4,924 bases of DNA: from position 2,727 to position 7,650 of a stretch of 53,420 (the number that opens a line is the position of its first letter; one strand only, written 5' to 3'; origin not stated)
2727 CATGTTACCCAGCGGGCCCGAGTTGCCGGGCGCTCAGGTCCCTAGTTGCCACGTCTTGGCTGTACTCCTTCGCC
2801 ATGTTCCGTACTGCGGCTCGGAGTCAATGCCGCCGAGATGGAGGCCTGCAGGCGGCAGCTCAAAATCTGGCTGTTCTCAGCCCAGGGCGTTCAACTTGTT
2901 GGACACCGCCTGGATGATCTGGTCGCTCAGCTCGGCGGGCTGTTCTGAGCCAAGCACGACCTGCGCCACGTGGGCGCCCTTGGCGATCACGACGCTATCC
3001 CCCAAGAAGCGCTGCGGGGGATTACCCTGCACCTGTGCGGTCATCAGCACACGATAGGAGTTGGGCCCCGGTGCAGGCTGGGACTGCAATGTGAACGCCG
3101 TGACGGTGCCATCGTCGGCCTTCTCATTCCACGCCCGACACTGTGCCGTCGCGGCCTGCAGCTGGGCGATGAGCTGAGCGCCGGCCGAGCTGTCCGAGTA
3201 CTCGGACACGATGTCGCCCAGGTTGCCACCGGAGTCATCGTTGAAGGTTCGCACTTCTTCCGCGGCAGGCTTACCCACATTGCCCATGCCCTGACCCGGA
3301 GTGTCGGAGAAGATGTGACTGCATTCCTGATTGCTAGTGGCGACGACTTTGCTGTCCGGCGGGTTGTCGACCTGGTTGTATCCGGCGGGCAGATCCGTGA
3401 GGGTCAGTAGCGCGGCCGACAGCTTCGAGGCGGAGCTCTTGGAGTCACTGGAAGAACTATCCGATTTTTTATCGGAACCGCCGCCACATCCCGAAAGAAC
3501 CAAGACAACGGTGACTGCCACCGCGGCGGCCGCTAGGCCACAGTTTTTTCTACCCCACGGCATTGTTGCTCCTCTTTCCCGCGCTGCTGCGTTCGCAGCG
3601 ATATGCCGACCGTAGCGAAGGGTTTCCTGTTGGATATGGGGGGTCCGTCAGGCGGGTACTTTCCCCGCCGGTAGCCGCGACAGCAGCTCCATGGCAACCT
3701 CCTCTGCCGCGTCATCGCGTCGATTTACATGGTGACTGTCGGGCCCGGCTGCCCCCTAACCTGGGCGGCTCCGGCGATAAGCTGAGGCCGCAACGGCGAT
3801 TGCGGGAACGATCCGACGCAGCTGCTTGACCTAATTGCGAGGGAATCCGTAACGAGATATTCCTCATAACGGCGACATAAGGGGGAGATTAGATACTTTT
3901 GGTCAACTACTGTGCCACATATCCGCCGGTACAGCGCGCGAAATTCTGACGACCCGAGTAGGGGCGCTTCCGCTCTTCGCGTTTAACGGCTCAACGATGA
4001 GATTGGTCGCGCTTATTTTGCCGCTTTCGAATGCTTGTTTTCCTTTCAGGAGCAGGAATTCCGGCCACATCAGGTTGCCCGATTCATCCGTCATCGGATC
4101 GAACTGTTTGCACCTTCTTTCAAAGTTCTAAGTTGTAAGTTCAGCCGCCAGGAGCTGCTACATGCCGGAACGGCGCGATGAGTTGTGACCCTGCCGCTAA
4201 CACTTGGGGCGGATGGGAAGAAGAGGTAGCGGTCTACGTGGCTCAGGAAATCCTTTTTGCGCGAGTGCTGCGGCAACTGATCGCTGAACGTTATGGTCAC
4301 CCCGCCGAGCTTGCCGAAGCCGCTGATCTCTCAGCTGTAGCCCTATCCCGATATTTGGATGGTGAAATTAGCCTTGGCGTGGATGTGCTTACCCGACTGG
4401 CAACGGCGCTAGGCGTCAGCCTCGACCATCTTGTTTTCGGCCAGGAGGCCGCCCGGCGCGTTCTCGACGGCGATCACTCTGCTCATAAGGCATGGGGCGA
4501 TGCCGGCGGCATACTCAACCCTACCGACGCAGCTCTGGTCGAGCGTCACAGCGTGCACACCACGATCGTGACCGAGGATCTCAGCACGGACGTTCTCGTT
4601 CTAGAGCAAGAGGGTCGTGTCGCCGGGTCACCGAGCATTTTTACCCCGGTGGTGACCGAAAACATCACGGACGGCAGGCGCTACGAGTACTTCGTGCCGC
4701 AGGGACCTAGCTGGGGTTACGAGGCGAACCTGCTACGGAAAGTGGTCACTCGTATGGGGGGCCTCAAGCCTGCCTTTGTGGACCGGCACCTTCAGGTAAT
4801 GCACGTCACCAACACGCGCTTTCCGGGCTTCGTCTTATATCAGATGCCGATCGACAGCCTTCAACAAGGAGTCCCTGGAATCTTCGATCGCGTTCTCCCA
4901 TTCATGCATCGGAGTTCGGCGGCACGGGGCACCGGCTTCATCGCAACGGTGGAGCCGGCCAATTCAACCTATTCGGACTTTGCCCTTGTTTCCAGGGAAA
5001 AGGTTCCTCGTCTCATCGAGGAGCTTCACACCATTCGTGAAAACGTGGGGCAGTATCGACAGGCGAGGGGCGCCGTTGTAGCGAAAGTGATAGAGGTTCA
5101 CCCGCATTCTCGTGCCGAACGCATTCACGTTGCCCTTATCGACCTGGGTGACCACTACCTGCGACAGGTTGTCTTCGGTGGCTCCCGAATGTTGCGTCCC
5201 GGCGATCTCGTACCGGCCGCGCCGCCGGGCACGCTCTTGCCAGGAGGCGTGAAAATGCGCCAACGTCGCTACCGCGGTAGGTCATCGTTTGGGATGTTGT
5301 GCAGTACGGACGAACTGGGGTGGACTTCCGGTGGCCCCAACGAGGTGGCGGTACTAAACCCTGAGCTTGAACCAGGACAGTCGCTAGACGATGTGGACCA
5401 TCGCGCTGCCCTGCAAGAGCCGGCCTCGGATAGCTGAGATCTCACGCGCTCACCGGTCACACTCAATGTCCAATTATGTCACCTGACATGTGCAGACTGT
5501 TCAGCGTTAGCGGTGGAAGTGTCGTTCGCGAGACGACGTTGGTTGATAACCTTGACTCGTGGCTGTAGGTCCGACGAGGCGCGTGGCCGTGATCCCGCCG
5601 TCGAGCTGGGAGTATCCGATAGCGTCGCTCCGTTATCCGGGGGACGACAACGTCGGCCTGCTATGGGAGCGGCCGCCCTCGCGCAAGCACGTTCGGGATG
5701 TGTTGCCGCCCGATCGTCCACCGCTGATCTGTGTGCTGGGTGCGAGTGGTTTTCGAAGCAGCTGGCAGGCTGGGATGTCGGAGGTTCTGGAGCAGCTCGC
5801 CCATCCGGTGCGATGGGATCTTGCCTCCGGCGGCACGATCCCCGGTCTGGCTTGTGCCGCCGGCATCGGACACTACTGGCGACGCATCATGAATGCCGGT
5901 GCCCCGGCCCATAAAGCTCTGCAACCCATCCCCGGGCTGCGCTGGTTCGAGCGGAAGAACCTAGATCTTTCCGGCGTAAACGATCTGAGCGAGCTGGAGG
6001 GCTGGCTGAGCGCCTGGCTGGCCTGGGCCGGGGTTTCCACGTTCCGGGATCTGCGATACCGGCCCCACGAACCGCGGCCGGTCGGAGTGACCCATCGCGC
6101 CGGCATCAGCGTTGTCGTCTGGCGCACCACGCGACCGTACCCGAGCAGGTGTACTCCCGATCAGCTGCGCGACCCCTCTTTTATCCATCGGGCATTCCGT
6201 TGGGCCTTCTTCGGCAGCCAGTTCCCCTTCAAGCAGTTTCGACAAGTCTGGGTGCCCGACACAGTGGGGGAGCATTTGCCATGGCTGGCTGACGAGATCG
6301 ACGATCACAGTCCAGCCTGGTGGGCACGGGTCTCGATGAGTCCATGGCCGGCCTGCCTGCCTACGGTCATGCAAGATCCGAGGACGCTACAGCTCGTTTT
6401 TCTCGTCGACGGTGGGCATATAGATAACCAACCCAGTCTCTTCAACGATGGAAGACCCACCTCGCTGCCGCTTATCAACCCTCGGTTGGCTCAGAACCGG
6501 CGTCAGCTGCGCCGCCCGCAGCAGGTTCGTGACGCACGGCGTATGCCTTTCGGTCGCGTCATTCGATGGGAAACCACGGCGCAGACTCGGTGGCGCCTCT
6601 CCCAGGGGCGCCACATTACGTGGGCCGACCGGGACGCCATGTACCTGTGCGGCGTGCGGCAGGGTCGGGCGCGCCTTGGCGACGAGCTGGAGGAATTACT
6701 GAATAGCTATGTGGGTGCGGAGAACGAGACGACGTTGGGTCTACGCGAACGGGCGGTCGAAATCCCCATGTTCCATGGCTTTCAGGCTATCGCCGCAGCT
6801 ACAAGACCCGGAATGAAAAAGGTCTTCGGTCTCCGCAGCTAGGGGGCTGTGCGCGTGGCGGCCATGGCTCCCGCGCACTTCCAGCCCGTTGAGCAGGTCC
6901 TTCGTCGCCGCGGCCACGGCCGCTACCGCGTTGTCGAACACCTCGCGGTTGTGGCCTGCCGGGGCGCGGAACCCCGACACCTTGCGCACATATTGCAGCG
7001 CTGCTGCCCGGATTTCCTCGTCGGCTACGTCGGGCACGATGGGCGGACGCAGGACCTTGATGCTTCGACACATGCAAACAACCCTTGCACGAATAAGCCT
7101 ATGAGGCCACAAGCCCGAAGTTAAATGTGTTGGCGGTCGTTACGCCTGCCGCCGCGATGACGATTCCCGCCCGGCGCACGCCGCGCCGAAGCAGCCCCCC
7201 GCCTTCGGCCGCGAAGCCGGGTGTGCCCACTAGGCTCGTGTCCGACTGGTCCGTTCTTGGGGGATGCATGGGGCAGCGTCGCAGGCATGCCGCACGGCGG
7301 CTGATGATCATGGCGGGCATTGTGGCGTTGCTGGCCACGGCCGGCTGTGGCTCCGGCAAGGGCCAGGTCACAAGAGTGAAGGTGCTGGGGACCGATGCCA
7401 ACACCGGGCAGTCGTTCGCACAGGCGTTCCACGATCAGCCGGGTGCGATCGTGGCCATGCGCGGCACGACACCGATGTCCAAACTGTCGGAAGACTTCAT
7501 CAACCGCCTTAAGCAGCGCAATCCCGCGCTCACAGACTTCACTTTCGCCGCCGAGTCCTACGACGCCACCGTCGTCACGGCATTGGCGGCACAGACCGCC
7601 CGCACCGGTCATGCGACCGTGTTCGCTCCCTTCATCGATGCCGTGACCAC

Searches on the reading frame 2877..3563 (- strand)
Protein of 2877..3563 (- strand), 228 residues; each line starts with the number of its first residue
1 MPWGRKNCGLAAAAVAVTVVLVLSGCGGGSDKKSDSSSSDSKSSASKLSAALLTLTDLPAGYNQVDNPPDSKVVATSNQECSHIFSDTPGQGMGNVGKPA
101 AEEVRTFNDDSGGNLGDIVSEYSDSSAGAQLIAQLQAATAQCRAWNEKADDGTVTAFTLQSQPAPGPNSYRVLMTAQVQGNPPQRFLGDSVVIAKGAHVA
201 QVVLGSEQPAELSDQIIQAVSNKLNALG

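Call 3: search_protein_families(library=pfam, proteins=[window:2877-3563:-], max_evalue=1)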
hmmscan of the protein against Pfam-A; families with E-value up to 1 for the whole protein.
window:2877-3563:- (228 aa): 1 family
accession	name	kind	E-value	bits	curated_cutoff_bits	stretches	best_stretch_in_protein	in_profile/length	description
PF14032.12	PknH_C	-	7.4e-05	23.1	27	1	45-223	3-187/187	PknH-like extracellular domain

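Call 4: search_protein_families(library=ncbifam, proteins=[window:2877-3563:-], max_evalue=1)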
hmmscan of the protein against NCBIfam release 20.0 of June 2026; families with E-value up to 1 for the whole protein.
window:2877-3563:- (228 aa): 12 families
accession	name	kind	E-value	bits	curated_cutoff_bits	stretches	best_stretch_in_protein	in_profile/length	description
NF053526.1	Myco_lipo_LppK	equivalog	0.00096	19.1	125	1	11-60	8-57/167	lipoprotein LppK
NF053527.1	lipo_Cory_WKLS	subfamily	0.001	19.1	105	1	11-48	1-41/166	WKL family lipoprotein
NF053532.1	lipo_SCO4651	subfamily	0.0012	18.6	65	1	11-56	4-49/277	SCO4651 family lipoprotein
NF041941.1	lipo_FMN_PplA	exception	0.0063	15.7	325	1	12-47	8-43/302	extracellular electron transfer flavoprotein PplA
NF058595.1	invert_tail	domain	0.0079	16.5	37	1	5-35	51-81/113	lipo-invert putative C-terminal anchoring domain-containing protein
NF045774.1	cytochro_C551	exception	0.015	15.3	118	1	13-45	6-38/110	cytochrome c551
NF052551.1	EnvBioLpgNMYCTU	equivalog_domain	0.018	14.4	250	1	10-50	4-43/227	envelope biogenesis lipoprotein LpqN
NF058647.1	lipo_LytA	equivalog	0.02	15.1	110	1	15-47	7-39/107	acidic lipoprotein LytA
NF051869.1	StalkProtStpX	equivalog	0.02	14.2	450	1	7-46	5-44/516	stalk-specific protein StpX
NF040901.1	SeO3_TeO2_ExtH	equivalog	0.066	12.2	200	1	13-50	11-48/430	selenite/tellurite reduction operon rhodanese-like protein ExtH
NF041428.1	TrsH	subfamily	0.072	13.2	150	1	15-50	7-47/149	TrsH/TraH family protein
NF041193.1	lipo_SP0191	subfamily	0.13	12.3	75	1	15-49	7-41/190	SP0191 family lipoprotein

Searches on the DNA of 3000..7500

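Call 76: search_rna_families(source=window, start=3000, end=7500, threshold=evalue, max_evalue=1)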
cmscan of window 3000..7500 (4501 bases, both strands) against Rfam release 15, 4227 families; matches with E-value up to 1: 0.
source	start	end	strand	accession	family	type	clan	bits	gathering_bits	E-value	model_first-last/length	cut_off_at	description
